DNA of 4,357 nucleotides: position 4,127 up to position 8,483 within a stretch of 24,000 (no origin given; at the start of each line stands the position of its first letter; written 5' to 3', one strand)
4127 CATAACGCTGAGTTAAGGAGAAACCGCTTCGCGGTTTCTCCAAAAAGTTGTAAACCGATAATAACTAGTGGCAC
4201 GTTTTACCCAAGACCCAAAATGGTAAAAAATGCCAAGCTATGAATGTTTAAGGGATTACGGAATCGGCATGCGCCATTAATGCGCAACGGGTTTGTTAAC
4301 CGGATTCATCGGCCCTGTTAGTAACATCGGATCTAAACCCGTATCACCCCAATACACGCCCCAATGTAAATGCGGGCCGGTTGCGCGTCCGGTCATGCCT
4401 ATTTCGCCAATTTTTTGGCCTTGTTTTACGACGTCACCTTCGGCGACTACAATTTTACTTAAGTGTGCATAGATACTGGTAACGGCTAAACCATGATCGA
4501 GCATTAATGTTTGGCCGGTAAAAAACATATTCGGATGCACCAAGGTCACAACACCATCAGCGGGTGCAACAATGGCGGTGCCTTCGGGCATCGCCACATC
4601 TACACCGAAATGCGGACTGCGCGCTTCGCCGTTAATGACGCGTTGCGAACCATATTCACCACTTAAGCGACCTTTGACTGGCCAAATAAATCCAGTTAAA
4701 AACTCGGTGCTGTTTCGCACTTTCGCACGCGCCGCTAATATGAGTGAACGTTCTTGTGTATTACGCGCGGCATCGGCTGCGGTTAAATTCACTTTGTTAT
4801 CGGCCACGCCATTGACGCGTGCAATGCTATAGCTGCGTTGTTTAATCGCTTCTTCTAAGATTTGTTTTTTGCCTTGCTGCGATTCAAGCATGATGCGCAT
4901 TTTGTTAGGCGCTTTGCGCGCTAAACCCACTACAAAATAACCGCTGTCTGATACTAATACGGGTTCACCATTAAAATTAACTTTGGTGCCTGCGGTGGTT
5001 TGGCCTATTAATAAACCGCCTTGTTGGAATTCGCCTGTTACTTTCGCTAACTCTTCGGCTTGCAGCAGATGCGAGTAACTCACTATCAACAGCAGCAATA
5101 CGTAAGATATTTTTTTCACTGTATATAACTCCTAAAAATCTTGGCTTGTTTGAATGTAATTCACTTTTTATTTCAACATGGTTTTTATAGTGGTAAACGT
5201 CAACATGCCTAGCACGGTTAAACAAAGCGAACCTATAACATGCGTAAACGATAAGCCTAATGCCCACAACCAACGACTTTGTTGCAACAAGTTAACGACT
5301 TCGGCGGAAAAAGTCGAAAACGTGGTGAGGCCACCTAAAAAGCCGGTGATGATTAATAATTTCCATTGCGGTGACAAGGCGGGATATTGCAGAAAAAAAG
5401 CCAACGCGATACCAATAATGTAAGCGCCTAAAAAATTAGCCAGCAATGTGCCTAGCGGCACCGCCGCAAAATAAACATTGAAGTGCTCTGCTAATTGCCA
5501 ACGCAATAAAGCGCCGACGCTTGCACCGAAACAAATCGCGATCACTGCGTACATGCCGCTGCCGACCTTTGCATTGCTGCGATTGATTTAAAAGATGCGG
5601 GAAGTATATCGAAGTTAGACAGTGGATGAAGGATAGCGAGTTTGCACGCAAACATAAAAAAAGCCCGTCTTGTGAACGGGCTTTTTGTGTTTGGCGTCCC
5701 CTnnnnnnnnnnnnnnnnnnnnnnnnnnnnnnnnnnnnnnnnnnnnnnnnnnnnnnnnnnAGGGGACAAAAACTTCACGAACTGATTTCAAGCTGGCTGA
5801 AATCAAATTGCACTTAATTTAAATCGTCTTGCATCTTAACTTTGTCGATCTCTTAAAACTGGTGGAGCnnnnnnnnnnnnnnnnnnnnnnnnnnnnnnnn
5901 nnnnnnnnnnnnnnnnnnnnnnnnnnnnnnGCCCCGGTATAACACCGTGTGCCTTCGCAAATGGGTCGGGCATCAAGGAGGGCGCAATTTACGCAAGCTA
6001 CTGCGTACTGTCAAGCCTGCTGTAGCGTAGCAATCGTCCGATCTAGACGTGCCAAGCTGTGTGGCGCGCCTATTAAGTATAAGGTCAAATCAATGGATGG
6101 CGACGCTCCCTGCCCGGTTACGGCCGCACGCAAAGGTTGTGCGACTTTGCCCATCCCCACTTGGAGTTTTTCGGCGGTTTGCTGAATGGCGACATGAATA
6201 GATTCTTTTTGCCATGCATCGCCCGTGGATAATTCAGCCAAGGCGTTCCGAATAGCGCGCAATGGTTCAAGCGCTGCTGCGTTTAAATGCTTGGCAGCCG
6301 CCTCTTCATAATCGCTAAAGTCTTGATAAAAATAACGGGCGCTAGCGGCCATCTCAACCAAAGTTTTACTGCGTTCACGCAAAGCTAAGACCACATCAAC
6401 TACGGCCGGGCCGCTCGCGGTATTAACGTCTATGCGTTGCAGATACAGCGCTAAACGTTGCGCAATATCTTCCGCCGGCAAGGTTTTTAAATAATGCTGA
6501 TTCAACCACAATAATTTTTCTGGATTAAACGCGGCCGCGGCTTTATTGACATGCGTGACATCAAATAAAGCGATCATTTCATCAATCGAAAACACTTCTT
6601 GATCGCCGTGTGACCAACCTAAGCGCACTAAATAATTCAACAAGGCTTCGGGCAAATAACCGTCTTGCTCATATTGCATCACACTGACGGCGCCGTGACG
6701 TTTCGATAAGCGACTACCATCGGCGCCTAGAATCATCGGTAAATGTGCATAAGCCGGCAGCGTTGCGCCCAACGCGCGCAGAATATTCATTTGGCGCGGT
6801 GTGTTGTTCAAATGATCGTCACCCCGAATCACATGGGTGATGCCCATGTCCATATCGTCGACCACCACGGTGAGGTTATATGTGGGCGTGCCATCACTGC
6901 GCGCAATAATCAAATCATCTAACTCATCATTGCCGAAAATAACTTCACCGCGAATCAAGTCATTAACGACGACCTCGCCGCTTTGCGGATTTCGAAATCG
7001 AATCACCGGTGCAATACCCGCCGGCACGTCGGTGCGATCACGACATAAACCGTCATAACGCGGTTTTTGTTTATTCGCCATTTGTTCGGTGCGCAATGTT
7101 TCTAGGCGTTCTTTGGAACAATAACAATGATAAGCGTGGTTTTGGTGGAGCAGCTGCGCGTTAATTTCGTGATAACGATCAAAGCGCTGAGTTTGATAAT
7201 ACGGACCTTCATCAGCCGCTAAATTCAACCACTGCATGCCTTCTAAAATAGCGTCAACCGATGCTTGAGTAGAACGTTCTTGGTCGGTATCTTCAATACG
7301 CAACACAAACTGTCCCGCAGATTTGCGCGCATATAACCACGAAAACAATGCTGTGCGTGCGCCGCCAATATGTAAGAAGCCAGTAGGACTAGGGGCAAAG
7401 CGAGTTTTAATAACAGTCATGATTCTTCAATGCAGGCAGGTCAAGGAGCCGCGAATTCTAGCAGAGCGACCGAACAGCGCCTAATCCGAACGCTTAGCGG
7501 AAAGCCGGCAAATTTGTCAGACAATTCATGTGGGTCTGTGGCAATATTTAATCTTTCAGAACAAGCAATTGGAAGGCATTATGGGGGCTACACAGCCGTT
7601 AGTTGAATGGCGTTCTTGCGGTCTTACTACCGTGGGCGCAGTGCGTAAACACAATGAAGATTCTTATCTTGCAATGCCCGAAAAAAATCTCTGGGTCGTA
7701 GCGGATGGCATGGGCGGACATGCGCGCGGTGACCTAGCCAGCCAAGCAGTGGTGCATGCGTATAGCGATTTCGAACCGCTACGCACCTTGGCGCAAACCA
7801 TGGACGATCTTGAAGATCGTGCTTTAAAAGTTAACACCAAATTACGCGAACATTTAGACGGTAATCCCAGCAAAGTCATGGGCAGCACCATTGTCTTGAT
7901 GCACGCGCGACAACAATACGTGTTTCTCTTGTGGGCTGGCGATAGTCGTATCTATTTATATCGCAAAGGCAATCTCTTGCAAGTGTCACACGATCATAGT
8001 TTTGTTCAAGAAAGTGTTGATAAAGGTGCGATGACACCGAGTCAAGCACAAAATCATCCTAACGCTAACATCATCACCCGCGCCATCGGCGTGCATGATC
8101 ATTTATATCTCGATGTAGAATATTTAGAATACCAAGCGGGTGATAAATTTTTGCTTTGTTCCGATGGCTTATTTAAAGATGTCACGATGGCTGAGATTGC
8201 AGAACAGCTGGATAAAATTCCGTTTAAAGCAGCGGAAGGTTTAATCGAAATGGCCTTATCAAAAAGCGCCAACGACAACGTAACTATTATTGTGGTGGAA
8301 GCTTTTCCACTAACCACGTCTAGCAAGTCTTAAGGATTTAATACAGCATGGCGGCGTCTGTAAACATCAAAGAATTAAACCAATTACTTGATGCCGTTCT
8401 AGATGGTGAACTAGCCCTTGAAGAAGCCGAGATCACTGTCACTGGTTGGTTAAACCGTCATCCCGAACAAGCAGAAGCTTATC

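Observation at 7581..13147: Three-gene PP2C / giant sensor kinase / small bitopic protein operon of unknown input and output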

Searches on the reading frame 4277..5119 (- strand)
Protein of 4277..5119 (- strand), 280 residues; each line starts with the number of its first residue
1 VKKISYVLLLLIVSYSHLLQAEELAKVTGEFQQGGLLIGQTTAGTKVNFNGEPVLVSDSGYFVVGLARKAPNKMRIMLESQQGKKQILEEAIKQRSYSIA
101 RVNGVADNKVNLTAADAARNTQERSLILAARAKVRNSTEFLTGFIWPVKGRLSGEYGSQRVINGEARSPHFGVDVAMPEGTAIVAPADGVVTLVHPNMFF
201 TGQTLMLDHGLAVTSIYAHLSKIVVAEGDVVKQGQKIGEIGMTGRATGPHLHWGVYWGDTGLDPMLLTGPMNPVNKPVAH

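Call 70: search_protein_families(library=pfam, proteins=[window:4277-5119:-], max_evalue=0.001)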
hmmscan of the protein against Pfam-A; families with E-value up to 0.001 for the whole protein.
window:4277-5119:- (280 aa): 1 family
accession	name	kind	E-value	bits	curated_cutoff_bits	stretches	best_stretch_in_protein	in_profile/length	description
PF01551.29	Peptidase_M23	-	8.2e-30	103.3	28.7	1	169-264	2-96/96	Peptidase family M23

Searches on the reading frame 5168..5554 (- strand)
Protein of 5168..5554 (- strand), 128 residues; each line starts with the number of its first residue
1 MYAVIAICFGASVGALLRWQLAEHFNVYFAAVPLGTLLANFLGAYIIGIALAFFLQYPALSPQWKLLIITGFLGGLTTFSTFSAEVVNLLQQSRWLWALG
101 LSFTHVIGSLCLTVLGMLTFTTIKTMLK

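Call 70: search_protein_families(library=pfam, proteins=[window:5168-5554:-], max_evalue=0.001)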
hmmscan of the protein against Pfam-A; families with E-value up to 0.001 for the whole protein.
window:5168-5554:- (128 aa): 1 family
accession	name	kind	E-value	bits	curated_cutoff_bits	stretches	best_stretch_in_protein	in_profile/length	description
PF02537.21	CRCB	-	1.1e-27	96.8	32.9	1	5-117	1-103/103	CrcB-like protein, Camphor Resistance (CrcB)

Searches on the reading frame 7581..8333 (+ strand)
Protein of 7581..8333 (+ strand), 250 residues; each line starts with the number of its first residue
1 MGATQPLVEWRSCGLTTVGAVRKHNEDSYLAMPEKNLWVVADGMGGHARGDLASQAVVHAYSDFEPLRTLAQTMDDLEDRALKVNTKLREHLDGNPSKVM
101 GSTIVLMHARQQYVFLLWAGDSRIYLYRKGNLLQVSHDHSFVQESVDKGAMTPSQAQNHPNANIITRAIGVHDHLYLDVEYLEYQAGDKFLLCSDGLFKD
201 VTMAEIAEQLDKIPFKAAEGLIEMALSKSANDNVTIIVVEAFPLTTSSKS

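Call 4: search_protein_families(library=pfam, proteins=[window:7581-8333:+], max_evalue=0.1)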
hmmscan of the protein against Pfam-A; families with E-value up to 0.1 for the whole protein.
window:7581-8333:+ (250 aa): 3 families
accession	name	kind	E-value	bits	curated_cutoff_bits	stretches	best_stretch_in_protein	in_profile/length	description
PF13672.11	PP2C_2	-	8.6e-14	52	24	1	23-202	10-179/209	Protein phosphatase 2C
PF00481.26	PP2C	-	9.8e-08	32.4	20.3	1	30-141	29-142/255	Protein phosphatase 2C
PF07228.17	SpoIIE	-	5.7e-05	23.6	25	1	168-239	104-189/192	Stage II sporulation protein E (SpoIIE)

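Call 5: search_protein_families(library=ncbifam, proteins=[window:7581-8333:+], max_evalue=0.1)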
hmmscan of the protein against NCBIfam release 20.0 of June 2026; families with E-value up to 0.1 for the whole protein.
window:7581-8333:+ (250 aa): 3 families
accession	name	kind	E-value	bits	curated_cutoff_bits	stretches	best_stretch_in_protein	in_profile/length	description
NF033484.1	Stp1_PP2C_phos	equivalog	5.5e-61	206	230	1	16-240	2-232/232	Stp1/IreP family PP2C-type Ser/Thr phosphatase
NF011149.0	PRK14559.1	equivalog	6.6e-28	97.8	374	1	7-240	369-630/642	serine/threonine phosphatase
TIGR02865.1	spore_II_E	equivalog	0.07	11.2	490.8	0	168-239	678-761/764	stage II sporulation protein E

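Call 68: search_protein_families(library=padloc, proteins=[window:7581-8333:+], max_evalue=0.001)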
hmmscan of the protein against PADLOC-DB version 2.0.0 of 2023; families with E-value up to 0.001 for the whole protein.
window:7581-8333:+ (250 aa): 1 family
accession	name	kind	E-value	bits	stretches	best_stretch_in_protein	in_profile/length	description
PDLC04518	PDC-M21C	-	1.7e-10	38.5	1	16-211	9-200/243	-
